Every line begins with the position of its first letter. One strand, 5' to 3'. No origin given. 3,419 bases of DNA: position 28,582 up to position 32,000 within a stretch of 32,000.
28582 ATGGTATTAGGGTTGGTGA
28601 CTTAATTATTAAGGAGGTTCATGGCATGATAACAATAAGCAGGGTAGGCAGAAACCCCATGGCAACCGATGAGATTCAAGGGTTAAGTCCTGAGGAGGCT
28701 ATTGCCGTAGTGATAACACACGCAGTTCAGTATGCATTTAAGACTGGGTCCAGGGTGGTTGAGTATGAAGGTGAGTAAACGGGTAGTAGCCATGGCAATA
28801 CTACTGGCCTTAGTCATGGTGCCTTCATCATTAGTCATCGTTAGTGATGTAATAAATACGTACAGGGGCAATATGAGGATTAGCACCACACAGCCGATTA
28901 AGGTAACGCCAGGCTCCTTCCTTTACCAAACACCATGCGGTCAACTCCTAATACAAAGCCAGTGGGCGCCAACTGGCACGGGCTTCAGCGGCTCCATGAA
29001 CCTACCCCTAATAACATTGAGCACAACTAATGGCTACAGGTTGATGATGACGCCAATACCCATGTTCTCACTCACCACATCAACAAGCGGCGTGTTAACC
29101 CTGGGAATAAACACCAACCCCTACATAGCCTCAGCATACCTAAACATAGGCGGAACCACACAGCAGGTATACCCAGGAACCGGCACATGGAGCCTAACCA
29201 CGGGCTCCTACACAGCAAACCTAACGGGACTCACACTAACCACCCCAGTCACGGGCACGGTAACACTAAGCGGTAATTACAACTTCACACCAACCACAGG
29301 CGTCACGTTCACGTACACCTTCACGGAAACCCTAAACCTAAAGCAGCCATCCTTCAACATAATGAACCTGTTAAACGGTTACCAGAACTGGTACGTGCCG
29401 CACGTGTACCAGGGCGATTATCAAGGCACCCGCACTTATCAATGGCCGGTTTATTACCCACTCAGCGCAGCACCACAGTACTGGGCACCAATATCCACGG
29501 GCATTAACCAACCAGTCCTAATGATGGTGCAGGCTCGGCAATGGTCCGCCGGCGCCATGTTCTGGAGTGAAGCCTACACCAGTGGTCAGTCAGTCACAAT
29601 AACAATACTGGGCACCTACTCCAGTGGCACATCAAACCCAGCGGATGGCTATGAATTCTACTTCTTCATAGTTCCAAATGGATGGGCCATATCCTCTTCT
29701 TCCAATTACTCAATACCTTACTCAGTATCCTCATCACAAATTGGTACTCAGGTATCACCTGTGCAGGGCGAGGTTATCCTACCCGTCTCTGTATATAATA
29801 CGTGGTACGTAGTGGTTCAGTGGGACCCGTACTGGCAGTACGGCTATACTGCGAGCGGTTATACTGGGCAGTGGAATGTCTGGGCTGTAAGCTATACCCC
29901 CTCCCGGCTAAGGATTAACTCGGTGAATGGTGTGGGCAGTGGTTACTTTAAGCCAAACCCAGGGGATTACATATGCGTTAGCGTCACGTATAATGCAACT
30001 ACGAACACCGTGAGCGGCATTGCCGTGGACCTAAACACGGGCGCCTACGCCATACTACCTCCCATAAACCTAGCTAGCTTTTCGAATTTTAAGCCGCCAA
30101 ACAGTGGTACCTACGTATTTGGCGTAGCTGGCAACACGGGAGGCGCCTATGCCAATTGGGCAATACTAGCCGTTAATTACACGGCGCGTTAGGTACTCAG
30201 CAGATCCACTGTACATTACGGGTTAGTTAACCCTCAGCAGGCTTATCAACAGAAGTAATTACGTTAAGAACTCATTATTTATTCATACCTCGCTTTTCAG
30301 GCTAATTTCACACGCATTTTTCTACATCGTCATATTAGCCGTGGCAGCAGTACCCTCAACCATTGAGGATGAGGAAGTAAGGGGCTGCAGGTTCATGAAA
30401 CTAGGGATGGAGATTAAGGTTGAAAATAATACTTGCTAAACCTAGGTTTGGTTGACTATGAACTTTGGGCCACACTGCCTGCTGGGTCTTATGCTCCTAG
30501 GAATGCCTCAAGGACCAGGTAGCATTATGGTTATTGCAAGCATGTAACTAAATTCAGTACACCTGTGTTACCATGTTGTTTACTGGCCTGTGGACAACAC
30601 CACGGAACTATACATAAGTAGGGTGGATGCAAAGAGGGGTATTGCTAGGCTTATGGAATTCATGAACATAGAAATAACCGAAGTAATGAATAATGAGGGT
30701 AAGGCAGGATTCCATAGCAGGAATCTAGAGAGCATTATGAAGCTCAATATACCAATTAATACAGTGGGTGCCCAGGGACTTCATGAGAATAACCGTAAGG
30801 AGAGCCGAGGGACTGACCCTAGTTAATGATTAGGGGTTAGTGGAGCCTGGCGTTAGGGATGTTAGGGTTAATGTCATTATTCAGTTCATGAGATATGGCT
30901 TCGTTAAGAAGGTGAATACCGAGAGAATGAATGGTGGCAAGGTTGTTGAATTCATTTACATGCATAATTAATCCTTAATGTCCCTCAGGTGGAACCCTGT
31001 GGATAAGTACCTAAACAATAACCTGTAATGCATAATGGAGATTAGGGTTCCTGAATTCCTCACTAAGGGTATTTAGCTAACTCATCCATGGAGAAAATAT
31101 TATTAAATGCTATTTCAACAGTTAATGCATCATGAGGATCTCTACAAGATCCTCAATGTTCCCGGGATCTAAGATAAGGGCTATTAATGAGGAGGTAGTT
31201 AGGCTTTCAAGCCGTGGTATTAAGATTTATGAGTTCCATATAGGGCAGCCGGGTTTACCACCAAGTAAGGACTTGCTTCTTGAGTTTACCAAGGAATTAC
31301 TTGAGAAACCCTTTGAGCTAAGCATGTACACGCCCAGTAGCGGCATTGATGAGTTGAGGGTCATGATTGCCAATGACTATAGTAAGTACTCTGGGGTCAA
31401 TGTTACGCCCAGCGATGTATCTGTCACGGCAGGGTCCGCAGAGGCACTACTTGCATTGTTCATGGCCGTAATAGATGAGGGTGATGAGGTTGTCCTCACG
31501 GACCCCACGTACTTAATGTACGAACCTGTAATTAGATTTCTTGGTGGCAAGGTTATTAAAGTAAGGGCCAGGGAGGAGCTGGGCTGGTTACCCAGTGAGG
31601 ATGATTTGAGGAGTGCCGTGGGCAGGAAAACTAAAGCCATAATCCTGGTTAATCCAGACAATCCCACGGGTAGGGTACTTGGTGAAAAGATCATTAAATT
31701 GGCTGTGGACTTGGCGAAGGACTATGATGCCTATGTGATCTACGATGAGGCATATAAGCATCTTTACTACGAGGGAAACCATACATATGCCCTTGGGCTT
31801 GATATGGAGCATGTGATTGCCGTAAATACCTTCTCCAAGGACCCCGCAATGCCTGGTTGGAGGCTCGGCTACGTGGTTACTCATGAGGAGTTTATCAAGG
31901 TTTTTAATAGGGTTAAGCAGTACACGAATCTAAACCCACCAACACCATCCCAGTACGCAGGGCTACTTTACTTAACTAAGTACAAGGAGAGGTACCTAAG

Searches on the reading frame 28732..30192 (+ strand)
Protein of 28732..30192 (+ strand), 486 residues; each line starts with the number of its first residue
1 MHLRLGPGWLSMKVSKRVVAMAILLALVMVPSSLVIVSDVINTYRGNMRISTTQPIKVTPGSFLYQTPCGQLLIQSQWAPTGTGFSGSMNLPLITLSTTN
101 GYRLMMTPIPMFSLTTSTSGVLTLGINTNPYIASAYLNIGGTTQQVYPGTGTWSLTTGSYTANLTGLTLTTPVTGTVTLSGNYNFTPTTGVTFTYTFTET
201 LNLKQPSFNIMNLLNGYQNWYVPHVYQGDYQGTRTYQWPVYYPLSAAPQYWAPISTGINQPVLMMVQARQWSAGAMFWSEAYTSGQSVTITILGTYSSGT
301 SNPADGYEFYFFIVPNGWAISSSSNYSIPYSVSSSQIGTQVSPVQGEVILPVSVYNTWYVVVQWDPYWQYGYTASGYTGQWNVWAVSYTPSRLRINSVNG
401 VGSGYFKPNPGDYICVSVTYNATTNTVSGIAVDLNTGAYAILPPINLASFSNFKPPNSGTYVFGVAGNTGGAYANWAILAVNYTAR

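Call 38: search_protein_families(library=pfam, proteins=[window:28732-30192:+], max_evalue=0.001)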
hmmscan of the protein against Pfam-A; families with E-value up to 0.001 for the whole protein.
window:28732-30192:+ (486 aa): 0 families

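Call 39: search_protein_families(library=phrogs, proteins=[window:28732-30192:+], max_evalue=0.01)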
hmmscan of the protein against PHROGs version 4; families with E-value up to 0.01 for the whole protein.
window:28732-30192:+ (486 aa): 1 family
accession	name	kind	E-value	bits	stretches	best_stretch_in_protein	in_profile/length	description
phrog_17320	-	unknown function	3.5e-12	45.9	1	265-480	1170-1366/1373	-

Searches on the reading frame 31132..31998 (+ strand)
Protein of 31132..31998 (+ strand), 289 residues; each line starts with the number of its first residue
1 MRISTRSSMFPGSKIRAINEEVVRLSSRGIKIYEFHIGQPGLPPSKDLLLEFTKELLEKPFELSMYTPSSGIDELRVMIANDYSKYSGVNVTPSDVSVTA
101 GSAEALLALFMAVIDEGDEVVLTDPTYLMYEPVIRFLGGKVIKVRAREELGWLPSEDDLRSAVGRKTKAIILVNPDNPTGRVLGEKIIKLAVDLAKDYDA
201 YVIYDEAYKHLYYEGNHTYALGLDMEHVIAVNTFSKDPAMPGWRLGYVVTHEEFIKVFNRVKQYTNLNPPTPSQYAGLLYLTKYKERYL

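Call 38: search_protein_families(library=pfam, proteins=[window:31132-31998:+], max_evalue=0.001)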
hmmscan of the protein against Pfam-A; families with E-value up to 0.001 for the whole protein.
window:31132-31998:+ (289 aa): 2 families
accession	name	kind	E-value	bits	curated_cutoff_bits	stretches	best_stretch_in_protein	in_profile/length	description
PF00155.27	Aminotran_1_2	-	6.6e-40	137.8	19.7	1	58-278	30-259/361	Aminotransferase class I and II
PF01041.23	DegT_DnrJ_EryC1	-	7.5e-07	29.1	19.8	1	96-207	43-147/360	DegT/DnrJ/EryC1/StrS aminotransferase family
